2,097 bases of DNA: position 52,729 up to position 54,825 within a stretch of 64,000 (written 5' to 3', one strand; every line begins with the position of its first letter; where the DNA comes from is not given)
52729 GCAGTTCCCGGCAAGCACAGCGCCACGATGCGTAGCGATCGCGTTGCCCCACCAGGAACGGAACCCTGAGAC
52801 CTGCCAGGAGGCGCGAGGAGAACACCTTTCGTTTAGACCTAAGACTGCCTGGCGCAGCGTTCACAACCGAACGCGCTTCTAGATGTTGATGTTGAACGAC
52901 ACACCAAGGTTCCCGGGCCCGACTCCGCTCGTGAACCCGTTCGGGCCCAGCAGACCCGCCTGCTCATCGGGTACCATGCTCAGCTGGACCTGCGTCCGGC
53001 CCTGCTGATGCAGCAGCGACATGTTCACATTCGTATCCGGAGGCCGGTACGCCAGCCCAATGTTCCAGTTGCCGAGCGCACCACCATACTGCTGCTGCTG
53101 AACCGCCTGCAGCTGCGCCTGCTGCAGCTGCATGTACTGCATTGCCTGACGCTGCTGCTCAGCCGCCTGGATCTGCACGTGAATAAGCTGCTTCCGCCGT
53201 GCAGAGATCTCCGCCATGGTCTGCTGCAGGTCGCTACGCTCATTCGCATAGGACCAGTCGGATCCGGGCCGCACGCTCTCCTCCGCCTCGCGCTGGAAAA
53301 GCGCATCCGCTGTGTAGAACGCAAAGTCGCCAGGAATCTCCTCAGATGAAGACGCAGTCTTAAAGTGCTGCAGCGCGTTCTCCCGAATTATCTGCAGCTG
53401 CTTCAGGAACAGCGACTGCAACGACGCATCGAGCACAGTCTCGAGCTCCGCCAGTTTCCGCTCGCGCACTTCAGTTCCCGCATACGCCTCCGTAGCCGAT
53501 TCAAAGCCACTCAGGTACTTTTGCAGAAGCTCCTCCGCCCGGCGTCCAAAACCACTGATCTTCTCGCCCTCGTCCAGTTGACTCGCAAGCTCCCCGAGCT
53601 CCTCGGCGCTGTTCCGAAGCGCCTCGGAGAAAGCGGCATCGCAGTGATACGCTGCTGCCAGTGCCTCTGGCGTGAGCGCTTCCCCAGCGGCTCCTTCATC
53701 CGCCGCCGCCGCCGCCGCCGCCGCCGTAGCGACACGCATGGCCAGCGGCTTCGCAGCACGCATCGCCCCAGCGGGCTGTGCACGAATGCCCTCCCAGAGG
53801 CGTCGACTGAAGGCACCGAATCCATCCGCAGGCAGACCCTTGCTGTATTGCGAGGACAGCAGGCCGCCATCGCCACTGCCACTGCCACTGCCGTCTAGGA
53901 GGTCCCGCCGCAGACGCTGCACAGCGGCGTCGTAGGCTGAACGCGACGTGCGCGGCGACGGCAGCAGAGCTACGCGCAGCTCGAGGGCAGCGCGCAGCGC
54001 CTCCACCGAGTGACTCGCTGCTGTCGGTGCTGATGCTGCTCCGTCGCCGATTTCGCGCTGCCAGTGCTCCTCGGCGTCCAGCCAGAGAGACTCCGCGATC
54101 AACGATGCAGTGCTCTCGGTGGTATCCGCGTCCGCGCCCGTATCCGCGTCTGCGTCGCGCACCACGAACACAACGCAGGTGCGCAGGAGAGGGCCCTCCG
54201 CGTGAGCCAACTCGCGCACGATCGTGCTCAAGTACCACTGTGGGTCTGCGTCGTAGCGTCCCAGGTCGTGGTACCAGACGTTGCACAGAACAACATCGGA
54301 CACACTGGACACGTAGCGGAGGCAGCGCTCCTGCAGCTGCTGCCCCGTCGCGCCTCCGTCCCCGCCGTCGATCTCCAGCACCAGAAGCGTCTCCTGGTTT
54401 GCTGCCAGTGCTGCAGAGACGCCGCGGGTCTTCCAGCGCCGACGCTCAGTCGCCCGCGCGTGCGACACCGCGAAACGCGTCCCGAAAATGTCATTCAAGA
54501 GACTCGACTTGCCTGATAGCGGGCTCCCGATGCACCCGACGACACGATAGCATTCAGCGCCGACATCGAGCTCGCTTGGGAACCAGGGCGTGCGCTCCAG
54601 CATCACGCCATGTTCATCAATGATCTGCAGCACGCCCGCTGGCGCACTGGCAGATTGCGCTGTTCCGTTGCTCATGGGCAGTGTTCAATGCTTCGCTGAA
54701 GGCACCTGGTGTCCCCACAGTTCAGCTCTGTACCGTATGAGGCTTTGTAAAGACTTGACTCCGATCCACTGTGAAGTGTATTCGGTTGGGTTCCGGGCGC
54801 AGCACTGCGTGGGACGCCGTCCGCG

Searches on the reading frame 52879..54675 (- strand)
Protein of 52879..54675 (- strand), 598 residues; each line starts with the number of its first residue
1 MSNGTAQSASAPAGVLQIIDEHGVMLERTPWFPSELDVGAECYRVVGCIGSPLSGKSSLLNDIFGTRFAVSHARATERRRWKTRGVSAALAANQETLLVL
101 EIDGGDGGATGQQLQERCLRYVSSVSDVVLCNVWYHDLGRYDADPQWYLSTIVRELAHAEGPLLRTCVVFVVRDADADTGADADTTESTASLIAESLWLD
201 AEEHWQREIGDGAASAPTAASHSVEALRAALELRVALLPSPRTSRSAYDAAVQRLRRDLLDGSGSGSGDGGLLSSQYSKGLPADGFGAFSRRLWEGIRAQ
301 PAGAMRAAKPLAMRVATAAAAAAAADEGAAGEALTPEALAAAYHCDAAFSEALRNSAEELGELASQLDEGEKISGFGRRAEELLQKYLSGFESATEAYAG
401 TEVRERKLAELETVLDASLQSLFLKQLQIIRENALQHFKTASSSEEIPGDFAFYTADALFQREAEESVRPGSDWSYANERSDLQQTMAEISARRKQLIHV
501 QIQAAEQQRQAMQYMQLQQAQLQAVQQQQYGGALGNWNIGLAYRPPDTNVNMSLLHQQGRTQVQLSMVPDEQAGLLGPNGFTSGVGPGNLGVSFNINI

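Call 51: search_protein_families(library=pfam, proteins=[window:52879-54675:-], max_evalue=0.001)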
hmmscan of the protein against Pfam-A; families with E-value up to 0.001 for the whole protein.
window:52879-54675:- (598 aa): 3 families
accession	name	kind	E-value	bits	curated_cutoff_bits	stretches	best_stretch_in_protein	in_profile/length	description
PF05879.18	RHD3_GTPase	-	2e-22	80.2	42.4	1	50-298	2-237/245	Root hair defective 3 GTP-binding protein (RHD3) GTPase domain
PF20428.3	Sey1_3HB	-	1.6e-07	31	24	1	375-495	2-128/419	Sey1 three-helix bundle domain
PF25683.1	URGCP_GTPase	-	8.6e-05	21.9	55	1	42-76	188-222/396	URGCP-like GTPase domain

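Call 56: list_cluster_members(proteins=[window:52879-54675:-, window:45732-46352:-])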
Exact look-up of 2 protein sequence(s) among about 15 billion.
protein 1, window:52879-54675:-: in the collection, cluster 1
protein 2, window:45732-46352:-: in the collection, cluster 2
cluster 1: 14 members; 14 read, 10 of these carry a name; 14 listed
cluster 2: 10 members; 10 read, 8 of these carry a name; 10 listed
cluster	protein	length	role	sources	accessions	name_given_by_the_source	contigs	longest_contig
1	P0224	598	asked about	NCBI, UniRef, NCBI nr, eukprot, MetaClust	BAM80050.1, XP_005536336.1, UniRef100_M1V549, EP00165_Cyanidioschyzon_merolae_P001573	hypothetical protein, conserved [Cyanidioschyzon merolae strain 10D] | Sey1/RHD3-like three-helix bundle domain-containing protein n=1 Tax=Cyanidioschyzon ... | XP_005536336.1 hypothetical protein, conserved [Cyanidioschyzon merolae strain 10D]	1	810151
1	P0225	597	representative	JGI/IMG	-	-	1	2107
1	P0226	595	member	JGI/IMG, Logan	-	hypothetical protein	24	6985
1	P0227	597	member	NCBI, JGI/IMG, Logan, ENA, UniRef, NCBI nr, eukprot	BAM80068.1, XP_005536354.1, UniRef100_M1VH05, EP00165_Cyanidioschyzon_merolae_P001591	hypothetical protein, conserved [Cyanidioschyzon merolae strain 10D] | hypothetical protein | Sey1/RHD3-like three-helix bundle domain-containing protein n=1 Tax=Cyanidioschyzon ...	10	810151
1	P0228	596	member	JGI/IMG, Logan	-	hypothetical protein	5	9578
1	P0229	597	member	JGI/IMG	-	hypothetical protein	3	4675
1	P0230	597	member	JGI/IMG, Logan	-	hypothetical protein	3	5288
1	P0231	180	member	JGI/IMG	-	hypothetical protein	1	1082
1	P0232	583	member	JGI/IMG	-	hypothetical protein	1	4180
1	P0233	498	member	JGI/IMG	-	hypothetical protein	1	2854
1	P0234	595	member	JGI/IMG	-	hypothetical protein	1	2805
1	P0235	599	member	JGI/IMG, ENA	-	-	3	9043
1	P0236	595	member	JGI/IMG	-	-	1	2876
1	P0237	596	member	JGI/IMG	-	-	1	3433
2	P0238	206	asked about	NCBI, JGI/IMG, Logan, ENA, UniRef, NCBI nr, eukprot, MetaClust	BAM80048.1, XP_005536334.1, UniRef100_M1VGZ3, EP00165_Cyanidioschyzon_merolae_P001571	hypothetical protein, conserved [Cyanidioschyzon merolae strain 10D] | uncharacterized protein (DUF1499 family) | DUF1499 domain-containing protein n=1 Tax=Cyanidioschyzon merolae (strain NIES-3377 / ...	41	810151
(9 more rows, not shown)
